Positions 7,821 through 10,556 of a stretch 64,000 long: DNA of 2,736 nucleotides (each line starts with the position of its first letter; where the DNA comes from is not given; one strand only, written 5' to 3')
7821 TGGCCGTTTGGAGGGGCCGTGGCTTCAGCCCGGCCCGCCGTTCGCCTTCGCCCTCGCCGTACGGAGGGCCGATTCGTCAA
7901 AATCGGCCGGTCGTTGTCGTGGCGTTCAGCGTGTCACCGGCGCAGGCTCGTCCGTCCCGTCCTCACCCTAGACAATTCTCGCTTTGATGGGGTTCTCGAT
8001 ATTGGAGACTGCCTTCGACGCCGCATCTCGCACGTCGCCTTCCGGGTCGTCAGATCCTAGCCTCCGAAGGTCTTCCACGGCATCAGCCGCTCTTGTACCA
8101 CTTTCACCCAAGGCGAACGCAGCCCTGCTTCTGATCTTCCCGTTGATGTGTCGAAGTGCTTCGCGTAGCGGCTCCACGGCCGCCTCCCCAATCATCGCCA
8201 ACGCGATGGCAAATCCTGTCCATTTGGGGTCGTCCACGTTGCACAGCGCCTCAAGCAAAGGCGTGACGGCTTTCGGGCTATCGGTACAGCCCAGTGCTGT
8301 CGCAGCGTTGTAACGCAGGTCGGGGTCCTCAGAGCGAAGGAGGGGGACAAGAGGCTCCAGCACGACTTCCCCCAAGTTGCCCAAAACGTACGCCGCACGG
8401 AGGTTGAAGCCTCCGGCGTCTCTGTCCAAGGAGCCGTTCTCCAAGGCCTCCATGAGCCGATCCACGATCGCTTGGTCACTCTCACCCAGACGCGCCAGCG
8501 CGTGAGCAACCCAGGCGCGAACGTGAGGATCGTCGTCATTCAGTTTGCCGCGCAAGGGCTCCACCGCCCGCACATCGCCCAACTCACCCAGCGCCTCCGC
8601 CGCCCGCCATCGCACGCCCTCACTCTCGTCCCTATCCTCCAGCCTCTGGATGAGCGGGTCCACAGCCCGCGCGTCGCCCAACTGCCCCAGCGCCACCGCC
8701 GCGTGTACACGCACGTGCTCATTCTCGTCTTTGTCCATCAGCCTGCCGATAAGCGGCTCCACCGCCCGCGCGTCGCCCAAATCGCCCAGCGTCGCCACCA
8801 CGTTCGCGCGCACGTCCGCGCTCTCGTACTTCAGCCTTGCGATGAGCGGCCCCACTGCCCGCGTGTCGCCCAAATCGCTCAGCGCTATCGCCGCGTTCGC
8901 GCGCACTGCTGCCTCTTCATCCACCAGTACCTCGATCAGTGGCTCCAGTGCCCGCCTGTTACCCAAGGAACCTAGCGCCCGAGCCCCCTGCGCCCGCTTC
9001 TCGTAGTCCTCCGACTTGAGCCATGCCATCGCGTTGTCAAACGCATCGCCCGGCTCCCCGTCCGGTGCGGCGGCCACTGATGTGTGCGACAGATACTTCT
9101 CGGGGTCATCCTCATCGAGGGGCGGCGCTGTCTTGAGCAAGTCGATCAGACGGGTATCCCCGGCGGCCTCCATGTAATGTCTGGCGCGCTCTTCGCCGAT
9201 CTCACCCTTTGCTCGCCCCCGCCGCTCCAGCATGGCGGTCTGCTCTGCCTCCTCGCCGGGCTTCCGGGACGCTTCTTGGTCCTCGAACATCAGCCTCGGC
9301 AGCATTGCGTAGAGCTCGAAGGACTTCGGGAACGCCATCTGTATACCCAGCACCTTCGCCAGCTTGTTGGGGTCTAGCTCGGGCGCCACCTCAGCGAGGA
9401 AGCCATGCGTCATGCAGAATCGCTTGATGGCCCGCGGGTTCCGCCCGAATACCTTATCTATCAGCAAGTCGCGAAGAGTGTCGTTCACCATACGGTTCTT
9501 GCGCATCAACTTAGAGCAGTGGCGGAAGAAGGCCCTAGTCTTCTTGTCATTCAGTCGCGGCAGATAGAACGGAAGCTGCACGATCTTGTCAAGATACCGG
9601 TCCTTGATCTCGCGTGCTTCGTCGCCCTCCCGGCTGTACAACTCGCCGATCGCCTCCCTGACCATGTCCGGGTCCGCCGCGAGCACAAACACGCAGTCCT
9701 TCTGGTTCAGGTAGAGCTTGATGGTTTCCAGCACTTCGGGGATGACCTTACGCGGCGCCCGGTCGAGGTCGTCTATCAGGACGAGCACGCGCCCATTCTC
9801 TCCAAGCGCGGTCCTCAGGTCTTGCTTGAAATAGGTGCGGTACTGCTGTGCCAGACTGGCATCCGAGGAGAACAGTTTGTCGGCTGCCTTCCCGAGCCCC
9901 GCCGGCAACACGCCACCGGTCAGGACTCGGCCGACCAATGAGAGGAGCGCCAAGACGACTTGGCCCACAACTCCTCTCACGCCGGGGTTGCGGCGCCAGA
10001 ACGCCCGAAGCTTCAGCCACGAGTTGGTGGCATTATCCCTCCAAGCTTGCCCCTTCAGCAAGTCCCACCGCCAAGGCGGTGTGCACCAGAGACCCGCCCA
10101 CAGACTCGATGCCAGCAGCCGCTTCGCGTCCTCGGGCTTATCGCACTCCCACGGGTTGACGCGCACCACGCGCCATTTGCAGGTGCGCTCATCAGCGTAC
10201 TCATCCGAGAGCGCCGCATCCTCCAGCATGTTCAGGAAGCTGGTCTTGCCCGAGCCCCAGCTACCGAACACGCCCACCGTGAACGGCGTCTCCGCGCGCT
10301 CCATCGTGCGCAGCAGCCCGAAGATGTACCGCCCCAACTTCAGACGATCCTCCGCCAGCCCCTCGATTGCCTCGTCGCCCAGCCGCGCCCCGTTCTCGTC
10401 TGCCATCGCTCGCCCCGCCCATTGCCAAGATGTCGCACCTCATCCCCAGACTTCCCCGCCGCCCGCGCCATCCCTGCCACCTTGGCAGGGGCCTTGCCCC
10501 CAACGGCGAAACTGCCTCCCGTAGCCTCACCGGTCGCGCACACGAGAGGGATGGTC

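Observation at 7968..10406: KAP-family NTPase with an internal TM insertion fused to at least 9 HEAT repeats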

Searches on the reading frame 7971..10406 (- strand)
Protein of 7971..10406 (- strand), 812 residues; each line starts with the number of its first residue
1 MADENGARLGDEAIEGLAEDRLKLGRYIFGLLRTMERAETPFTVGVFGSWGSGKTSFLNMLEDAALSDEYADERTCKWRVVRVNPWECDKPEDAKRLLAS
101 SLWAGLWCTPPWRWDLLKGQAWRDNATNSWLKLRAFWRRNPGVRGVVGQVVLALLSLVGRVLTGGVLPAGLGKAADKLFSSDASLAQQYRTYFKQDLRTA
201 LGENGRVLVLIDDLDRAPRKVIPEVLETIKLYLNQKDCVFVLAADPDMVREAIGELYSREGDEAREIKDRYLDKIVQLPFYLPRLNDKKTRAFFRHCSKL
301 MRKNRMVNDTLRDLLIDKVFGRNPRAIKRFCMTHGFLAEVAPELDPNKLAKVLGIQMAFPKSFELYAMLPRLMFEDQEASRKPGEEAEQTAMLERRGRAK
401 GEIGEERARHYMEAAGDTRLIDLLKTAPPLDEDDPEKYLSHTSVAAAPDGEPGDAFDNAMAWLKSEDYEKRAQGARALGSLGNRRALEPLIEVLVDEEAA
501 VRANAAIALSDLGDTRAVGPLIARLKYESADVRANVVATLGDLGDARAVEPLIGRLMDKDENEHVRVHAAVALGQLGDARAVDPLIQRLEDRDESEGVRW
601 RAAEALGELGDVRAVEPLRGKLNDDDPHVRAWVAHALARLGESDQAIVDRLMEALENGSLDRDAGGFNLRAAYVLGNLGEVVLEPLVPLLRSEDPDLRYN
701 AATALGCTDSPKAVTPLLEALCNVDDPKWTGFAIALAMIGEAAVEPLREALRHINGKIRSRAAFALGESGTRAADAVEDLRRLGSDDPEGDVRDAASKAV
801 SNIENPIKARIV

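Call 4: search_protein_families(library=pfam, proteins=[window:7971-10406:-], max_evalue=1)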
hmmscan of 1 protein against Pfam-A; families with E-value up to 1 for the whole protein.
window:7971-10406:- (812 aa): 12 families
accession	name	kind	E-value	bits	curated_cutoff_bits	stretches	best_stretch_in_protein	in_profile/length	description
PF13646.12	HEAT_2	-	4.6e-56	187.5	27.7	5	582-659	1-75/88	HEAT repeats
PF03130.22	HEAT_PBS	-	5.2e-38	125.6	20.9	8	565-591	1-27/27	PBS lyase HEAT-like repeat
PF07693.20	KAP_NTPase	-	3.5e-36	125.4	20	1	38-332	17-284/293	KAP family P-loop domain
PF02985.28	HEAT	-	4.2e-24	82.8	23.5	3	617-642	4-29/31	HEAT repeat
PF13513.12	HEAT_EZ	-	1.7e-21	76.7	27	4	682-706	29-53/55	HEAT-like repeat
PF12717.13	Cnd1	-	1.9e-11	44.7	26.4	2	615-657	23-65/162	non-SMC mitotic condensation complex subunit 1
PF00514.29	Arm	-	2.1e-11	43.9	20.6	1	682-706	13-37/41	Armadillo/beta-catenin-like repeat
PF13401.12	AAA_22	-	8.5e-05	23.3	27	1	191-247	70-125/130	AAA domain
PF20308.4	TPR-S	-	0.0059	17.6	27.6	0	742-789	4-52/102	Tetratricopeptide Repeats-Sensor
PF24714.1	TOR1L1_N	-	0.077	12.8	43.3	0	714-757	132-175/281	TORTIFOLIA1 N-terminal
PF19972.4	TCAD3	-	0.2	12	27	1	674-696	25-47/48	Ternary complex associated domain 3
PF10921.13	DUF2710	-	0.77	10.7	29.6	0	526-579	31-82/104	Protein of unknown function (DUF2710)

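Call 8: search_protein_families(library=padloc, proteins=[window:7971-10406:-], max_evalue=0.01)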
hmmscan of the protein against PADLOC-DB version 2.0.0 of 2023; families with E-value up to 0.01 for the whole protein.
window:7971-10406:- (812 aa): 12 families
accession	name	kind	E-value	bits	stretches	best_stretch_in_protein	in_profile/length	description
PDLC02919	HEAT-ARM_XIII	-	1.9e-25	86.6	4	562-643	560-639/1972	-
PDLC02209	QatA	-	2.6e-25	87.1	2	187-294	186-293/646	-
PDLC02210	QatA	-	1e-20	71.8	2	193-294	190-289/593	-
PDLC02361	PifA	-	2.8e-20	70.5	1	12-303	9-275/720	PifA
PDLC04959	PDC-S20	-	4e-15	54.3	2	191-300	169-273/464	-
PDLC01150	HEAT_CxxC_PDDEXK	-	2.9e-11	41.2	1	557-651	1-96/288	HEAT_CxxC_PD-DEXK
PDLC04956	PDC-S20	-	2.1e-09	35.3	1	200-310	175-284/450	-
PDLC04958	PDC-S20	-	5.2e-09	33.9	2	200-311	169-283/458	-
PDLC04957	PDC-S20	-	1.2e-08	32.9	1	28-315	17-290/446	-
PDLC02973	WGR_XIII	-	2e-06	24.5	1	521-674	100-242/973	-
PDLC03925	OloA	-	0.0013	16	0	454-513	168-234/596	-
PDLC03760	RT_UG22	-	0.0014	15.8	0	575-654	392-462/476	DRT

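Call 9: search_protein_families(library=ncbifam, proteins=[window:7971-10406:-], max_evalue=0.01)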
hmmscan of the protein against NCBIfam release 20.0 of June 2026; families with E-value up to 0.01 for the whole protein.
window:7971-10406:- (812 aa): 12 families
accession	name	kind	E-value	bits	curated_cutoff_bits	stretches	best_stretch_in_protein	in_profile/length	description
NF041923.1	QatA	equivalog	4.1e-31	108.3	600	2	187-293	185-291/628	Qat anti-phage system ATPase QatA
NF058502.1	phyc_lyase_CpcE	equivalog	2.1e-30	106.1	330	5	466-527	54-115/260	C-phycocyanin alpha-cysteine-84 phycocyanobilin lyase subunit CpcE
NF045915.1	PhycobilmeDegNblB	equivalog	2.5e-26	92.5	300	1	460-651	7-200/214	phycobilisome degradation protein NblB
TIGR02270.1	TIGR02270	subfamily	1.1e-15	57.6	206.8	2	431-591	127-280/410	TIGR02270 family protein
NF007244.0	PRK09687.1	equivalog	6.1e-13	48.7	275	1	454-618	54-230/285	putative lyase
NF058515.1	phyc_lyase_CpcF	equivalog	7.7e-13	48.5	220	1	504-609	18-119/200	C-phycocyanin alpha-cysteine-84 phycocyanobilin lyase subunit CpcF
NF058505.1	phyc_lyase_CpeY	equivalog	4.8e-12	45.2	600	2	557-656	24-126/419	C-phycoerythrin alpha-cysteine-82 phycoerythrobilin lyase CpeY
NF045662.1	DVU0298_fam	equivalog_domain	7.9e-11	41.9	75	0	543-608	21-92/213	DVU0298 family protein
NF010374.0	PRK13800.1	equivalog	1.8e-09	36.4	1196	1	462-657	630-819/898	fumarate reductase/succinate dehydrogenase flavoprotein subunit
NF006501.0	PRK08937.3-1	equivalog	1.1e-07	32.1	310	1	599-644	48-93/191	adenylosuccinate lyase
NF058534.1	antiphage_HyoA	equivalog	0.0068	14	1200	0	553-663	482-593/1430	NACHT domain-containing antiphage protein HyoA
NF053638.1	SRE_fam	equivalog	0.0079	16.6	80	0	580-612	16-46/70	stationary phase-response protein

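Call 15: find_related_loci(query=window:7971-10406:-, collection=genome_contigs, flank=10000)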
Query window:7971-10406:- (812 aa) in genome_contigs; peptide patterns used: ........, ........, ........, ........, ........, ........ (x = any residue, [..] = any of these).
22 stretches matched a pattern, but none encodes a relative of the query by tblastn (E <= 1e-3).

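Call 27: find_related_loci(query=A1, collection=genome_contigs, flank=10000)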
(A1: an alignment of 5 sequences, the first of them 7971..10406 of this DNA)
Query A1 (812 aa) in genome_contigs; peptide patterns used: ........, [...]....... (x = any residue, [..] = any of these).
483 stretches matched a pattern; 363 encode a relative of the query (tblastn E <= 1e-3); the best 80 are kept; 80 distinct loci.
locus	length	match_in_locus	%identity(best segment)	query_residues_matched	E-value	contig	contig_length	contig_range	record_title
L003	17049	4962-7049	43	10-804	4e-150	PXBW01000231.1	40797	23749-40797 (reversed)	MAG: candidate division WS1 bacterium isolate T3Sed10_264 T3-Sed10-C1061, whole genome shotgun sequence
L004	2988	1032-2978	43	10-803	2e-135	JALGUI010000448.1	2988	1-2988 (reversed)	MAG: Candidatus Zipacnadia bacterium isolate Meg22_1214_Bin_164 Meg22_1214_Bin_164_scaffold_138401, whole genome shotgun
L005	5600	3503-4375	28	7-329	1e-26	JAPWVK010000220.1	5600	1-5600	MAG: Methanophagales archaeon isolate SB_Co_68 SB_Co_68_000000000220, whole genome shotgun sequence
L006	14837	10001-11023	30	17-371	2e-26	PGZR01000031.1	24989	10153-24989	MAG: Firmicutes bacterium HGW-Firmicutes-4 bjp_ig2103_scaffold_951, whole genome shotgun sequence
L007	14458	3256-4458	29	18-395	2e-26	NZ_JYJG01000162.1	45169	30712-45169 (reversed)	Lentzea aerocolonigenes strain NRRL B-16140 contig41.3, whole genome shotgun sequence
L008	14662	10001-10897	38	7-502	5e-30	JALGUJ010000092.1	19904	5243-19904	MAG: Candidatus Zipacnadia bacterium isolate Meg22_1214_Bin_167 Meg22_1214_Bin_167_scaffold_8490, whole genome shotgun s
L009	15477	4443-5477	26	11-365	5e-26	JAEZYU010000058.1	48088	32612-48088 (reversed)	MAG: Bacillota bacterium isolate OH_PFB_25 k127_335793, whole genome shotgun sequence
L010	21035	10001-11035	27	11-365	4e-26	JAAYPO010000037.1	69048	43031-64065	MAG: Clostridiaceae bacterium isolate AS22ysBPME_234 56485_AS22, whole genome shotgun sequence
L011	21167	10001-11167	26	40-375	8e-26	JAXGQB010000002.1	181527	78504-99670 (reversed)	MAG: Anaerolineae bacterium isolate AnMBR.bin316 bin316_2, whole genome shotgun sequence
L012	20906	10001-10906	27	11-329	1e-25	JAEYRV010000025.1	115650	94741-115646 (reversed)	MAG: Bacillota bacterium isolate OH_CBB_73 k127_2238224, whole genome shotgun sequence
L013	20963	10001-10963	28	11-363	2e-25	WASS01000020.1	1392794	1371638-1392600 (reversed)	MAG: Hungatella sp. isolate SA7853_bin5 NODE_1_length_1392794_cov_54.437467, whole genome shotgun sequence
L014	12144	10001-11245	27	19-405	2e-25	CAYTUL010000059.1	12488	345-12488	MAG TPA_asm: uncultured Desulfobacteraceae bacterium isolate SRP323688_co1_193 genome assembly, contig: NODE_7789_length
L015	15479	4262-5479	28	18-383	3e-25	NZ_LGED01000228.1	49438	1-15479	Saccharothrix sp. NRRL B-16348 P442contig56.1, whole genome shotgun sequence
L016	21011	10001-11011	27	16-363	3e-25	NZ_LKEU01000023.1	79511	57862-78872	Acetobacterium wieringae strain DSM 1911 ACWI_contig000023, whole genome shotgun sequence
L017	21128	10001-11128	24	20-344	8e-25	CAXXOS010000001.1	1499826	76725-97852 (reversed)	MAG: Anaerolineales bacterium isolate 8f30ff37-2813-42b5-9c00-6db16bde24f3 genome assembly, contig: contig_1, whole geno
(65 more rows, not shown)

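Call 34: search_protein_families(library=pfam, proteins=[L008:9533-10990:+, L008:10956-12497:+, L008:8219-9250:+, L008:6713-7837:+, L008:12622-13731:+, L008:3914-5839:+, L004:1032-2978:+], max_evalue=0.001)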
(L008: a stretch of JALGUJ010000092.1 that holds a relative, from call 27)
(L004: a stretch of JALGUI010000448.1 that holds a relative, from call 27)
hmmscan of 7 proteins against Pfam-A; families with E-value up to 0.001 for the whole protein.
L008:9533-10990:+ (486 aa): 3 families
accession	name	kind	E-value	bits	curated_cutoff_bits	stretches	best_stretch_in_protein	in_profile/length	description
PF07693.20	KAP_NTPase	-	9.6e-12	45.2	20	1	182-252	9-75/293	KAP family P-loop domain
PF13646.12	HEAT_2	-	5.7e-07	30.2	27.7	1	404-463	28-88/88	HEAT repeats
PF13191.12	AAA_16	-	0.0009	20.2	32.6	0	175-238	6-63/167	AAA ATPase domain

L008:10956-12497:+ (514 aa): 0 families

L008:8219-9250:+ (344 aa): 0 families

L008:6713-7837:+ (375 aa): 3 families
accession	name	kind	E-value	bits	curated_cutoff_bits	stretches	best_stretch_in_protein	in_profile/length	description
PF01408.29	GFO_IDH_MocA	-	7.7e-19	69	24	1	26-132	2-107/120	Oxidoreductase family, NAD-binding Rossmann fold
PF22725.1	GFO_IDH_MocA_C3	-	7.2e-11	42.6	27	1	157-288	5-123/124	GFO/IDH/MocA C-terminal domain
PF02894.22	GFO_IDH_MocA_C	-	6.2e-08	33.1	22.9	1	186-373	30-217/218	Oxidoreductase family, C-terminal alpha/beta domain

L008:12622-13731:+ (370 aa): 0 families

L008:3914-5839:+ (642 aa): 3 families
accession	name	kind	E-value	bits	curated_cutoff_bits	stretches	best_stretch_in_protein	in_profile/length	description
PF00664.28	ABC_membrane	-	5.8e-47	161.1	28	1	54-325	2-273/274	ABC transporter transmembrane region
PF00005.33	ABC_tran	-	9.8e-37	127.1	25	1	404-553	1-137/137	ABC transporter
PF02463.25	SMC_N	-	0.00018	21.4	40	0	524-595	136-211/220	RecF/RecN/SMC N terminal domain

L004:1032-2978:+ (649 aa): 12 families
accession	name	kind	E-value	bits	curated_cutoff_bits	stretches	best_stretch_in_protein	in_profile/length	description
PF13646.12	HEAT_2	-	1.8e-44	150.3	27.7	3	572-648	1-78/88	HEAT repeats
PF07693.20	KAP_NTPase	-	6.6e-36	124.5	20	1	17-318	3-283/293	KAP family P-loop domain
PF03130.22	HEAT_PBS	-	4.9e-24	82.5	20.9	1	527-551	3-27/27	PBS lyase HEAT-like repeat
PF13513.12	HEAT_EZ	-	6.3e-18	65.3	27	0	478-503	28-53/55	HEAT-like repeat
PF02985.28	HEAT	-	7.9e-18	63.3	23.5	0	480-503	2-25/31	HEAT repeat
PF00514.29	Arm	-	8.7e-13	48.3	20.6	0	600-626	11-37/41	Armadillo/beta-catenin-like repeat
PF11838.14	ERAP1_C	-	9.3e-09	35.6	38.2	0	582-643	164-227/318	ERAP1-like C-terminal domain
PF21040.3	CEP104-like_TOG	-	2.3e-07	31.7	24.3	0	566-597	100-131/208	Centrosomal protein CEP104-like, TOG domain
PF12717.13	Cnd1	-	2.7e-06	28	26.4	0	600-628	20-48/162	non-SMC mitotic condensation complex subunit 1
PF24987.1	HEAT_EF3_N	-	6.7e-05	23.4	32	0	480-502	67-89/169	EF3 N-terminal HEAT repeat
PF13401.12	AAA_22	-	0.00011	22.9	27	0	37-233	10-124/130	AAA domain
PF05004.19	IFRD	-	0.00034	20.1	25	0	473-504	212-240/306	Interferon-related developmental regulator (IFRD)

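Call 35: predict_structure(alignment_id=A2)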
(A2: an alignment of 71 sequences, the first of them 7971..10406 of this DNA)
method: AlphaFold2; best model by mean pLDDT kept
length: 812 residues; sequences in the alignment: 71
mean_pLDDT: 84.0   pTM: 0.59
mean pLDDT of the five models: 84.0, 82.6, 81.2, 80.1, 78.0
residues with pLDDT >= 90: 444; 70-90: 230; 50-70: 84; < 50: 54
segments of 3 or more residues with pLDDT < 50: 1-4, 139-173, 449-452
pLDDT, mean of each block of 10 residues (from residue 1): 53 93 95 95 96 97 91 87 95 90 83 51 53 51 36 39 42 51 76 90 94 96 95 93 97 86 87 96 94 92 89 94 94 94 96 95 91 93 82 79 83 88 96 96 68 74 93 89 89 93 93 92 92 95 95 97 97 96 98 96 95 94 93 90 66 72 53 66 89 86 81 85 63 58 74 82 83 87 89 91 87 73
secondary structure, 60 per line:
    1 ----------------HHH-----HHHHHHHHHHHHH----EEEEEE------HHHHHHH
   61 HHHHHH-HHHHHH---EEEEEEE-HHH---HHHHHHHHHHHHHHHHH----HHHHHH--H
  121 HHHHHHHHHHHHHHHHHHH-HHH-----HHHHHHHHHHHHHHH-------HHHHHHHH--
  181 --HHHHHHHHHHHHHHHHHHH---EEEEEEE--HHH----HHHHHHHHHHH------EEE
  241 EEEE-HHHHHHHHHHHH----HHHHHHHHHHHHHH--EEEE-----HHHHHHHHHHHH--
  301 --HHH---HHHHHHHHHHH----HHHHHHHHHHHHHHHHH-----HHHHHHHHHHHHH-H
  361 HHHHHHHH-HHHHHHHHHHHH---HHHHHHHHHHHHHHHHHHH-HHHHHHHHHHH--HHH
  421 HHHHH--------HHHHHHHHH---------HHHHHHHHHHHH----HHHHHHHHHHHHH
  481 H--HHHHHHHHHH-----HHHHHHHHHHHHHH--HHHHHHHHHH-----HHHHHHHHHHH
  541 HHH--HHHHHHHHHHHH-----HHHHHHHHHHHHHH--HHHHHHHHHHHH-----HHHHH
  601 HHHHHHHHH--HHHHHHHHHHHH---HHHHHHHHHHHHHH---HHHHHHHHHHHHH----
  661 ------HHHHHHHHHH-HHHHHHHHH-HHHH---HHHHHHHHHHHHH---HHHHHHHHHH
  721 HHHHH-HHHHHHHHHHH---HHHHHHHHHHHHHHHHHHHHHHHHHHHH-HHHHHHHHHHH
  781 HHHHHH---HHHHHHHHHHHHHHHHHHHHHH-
elements in order (helices of 4 or more, strands of 3 or more residues): H25-37 E42-47 H54-66 H68-73 E77-83 H91-107 H112-117 H120-139 H149-163 H171-178 H183-201 E205-211 H221-231 E238-244 H246-257 H262-275 E278-281 H287-298 H309-319 H324-340 H346-358 H360-368 H370-381 H385-403 H405-415 H418-425 H434-442 H452-463 H468-481 H484-493 H499-512 H515-524 H530-543 H546-557 H563-576 H579-590 H596-609 H612-623 H627-640 H644-656 H667-676 H678-686 H688-691 H695-707 H711-725 H727-737 H741-768 H770-786 H790-811

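Call 37: fold_search(model_id=the predicted structure, library=pdb)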
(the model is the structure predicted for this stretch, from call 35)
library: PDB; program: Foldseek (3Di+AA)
matches with E <= 10: 1242; with E <= 0.001: 276
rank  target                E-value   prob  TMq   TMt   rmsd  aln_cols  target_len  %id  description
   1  6bzx_A                6.5e-12  1.00  0.30  0.81   4.2       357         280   36  Structure of the artificial complex alpha-Rep/Octarellin V.1 crystallized by counter diffusion in a capillary (released 2019-01-09)
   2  4zv6_A                1.3e-11  1.00  0.30  0.81   4.4       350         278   35  Crystal structure of the artificial alpharep-7 octarellinV.1 complex (released 2016-05-25)
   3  6fsq                  8.6e-11  1.00  0.18  0.39  17.8       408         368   34  Structure of A3_bGFPD, an artificial bi-domain protein based on two different alphaRep domains : A3 and a GFP binding do (released 2018-08-08)
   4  4xl5_C                2.3e-09  1.00  0.27  0.82   4.5       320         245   37  X-ray structure of bGFP-A / EGFP complex (released 2015-08-19)
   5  7z0g_C                5.1e-09  1.00  0.24  0.84   3.4       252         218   40  CPAP:TUBULIN:IE5 ALPHAREP COMPLEX P1 SPACE GROUP (released 2022-04-13)
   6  7z0g_T                5.1e-09  1.00  0.24  0.83   3.4       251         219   40  CPAP:TUBULIN:IE5 ALPHAREP COMPLEX P1 SPACE GROUP (released 2022-04-13)
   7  7p0h_A                6.1e-09  1.00  0.25  0.49   1.9       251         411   41  Crystal structure of Helicobacter pylori ComF fused to an artificial alphaREP crystallization helper(named B2) (released 2022-04-06)
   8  7q1f_T                7.8e-09  1.00  0.24  0.82   4.2       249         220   40  CPAP:TUBULIN:IE5 ALPHAREP COMPLEX (released 2022-04-20)
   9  7q1f_C                1.3e-08  1.00  0.24  0.84   4.2       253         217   40  CPAP:TUBULIN:IE5 ALPHAREP COMPLEX (released 2022-04-20)
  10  6gwc_C                2.2e-08  1.00  0.24  0.85   3.2       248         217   40  Tubulin:iE5 alphaRep complex (released 2019-01-30)
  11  4jw2_B                2.0e-07  1.00  0.21  0.83   2.8       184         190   44  Selection of specific protein binders for pre-defined targets from an optimized library of artificial helicoidal repea (released 2013-09-25)
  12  4rv1_C                2.1e-07  1.00  0.24  0.41  12.4       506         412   18  Crystal Structure of Engineered Protein. Northeast Structural Genomics Consortium (NESG) Target OR497. (released 2014-12-10)
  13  6veh                  2.5e-07  1.00  0.19  0.83   1.5       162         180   52  Computationally designed C3-symmetric homotrimer from HEAT repeat protein (released 2020-08-05)
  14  3ltj                  2.7e-07  1.00  0.21  0.83   2.8       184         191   44  Structure of a new family of artificial alpha helicoidal repeat proteins (alpha-Rep) based on thermostable HEAT-like rep (released 2010-10-13)
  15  4rv1_A                3.3e-07  1.00  0.20  0.34  14.2       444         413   20  Crystal Structure of Engineered Protein. Northeast Structural Genomics Consortium (NESG) Target OR497. (released 2014-12-10)
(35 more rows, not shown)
